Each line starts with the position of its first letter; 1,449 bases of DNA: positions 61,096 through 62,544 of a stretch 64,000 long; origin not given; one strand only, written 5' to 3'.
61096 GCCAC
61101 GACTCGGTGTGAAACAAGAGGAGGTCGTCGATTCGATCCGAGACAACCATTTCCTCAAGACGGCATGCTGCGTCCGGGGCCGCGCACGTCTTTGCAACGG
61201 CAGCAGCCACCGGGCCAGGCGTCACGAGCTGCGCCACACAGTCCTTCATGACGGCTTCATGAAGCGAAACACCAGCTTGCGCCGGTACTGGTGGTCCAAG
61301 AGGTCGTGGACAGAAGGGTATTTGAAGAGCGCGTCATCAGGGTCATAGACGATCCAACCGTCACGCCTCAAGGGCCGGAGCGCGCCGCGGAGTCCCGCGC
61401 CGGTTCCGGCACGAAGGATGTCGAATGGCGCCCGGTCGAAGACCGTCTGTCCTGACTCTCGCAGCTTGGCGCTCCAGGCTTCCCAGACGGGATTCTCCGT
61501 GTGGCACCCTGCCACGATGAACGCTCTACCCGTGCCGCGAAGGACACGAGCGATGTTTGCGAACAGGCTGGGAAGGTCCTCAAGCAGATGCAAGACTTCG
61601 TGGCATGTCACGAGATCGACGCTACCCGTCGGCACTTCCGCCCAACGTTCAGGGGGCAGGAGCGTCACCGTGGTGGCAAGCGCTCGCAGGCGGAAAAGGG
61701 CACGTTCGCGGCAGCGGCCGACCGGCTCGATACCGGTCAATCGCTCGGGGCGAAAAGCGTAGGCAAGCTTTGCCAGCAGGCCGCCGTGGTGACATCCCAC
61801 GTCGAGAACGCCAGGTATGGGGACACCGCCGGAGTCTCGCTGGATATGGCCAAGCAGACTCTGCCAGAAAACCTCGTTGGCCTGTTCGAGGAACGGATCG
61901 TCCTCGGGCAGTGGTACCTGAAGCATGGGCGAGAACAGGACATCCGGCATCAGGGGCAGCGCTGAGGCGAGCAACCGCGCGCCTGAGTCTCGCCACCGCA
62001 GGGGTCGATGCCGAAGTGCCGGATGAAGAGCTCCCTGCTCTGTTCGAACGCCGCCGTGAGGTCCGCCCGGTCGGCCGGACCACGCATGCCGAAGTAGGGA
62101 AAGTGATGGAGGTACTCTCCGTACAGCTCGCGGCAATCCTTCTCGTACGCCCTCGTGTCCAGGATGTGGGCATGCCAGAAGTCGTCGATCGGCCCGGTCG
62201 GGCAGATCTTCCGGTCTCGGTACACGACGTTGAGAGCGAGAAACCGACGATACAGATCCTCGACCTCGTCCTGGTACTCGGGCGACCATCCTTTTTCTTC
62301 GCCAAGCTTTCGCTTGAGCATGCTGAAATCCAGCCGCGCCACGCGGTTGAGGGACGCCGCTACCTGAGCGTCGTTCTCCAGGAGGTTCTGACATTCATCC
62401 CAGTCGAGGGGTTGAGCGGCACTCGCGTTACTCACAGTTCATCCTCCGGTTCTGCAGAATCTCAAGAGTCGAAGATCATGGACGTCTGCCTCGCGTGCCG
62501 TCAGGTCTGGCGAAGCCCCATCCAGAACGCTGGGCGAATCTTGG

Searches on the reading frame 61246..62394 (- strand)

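Call 61: search_protein_families(library=pfam, proteins=[window:61246-62394:-], max_evalue=0.001)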
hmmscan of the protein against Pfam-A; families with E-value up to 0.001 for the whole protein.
window:61246-62394:- (382 aa): 5 families
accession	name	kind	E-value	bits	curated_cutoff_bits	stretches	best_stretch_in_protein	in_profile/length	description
PF08241.18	Methyltransf_11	-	6.7e-11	43.1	21.2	1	197-293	1-95/95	Methyltransferase domain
PF08242.18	Methyltransf_12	-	1.6e-10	42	30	1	197-290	1-97/98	Methyltransferase domain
PF13489.12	Methyltransf_23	-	1.1e-09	38.7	27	1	195-293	25-116/164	Methyltransferase domain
PF13649.12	Methyltransf_25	-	1.2e-09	39.2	27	1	196-289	1-97/97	Methyltransferase domain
PF13847.12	Methyltransf_31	-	1.7e-06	28.2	27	1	196-312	7-127/145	Methyltransferase domain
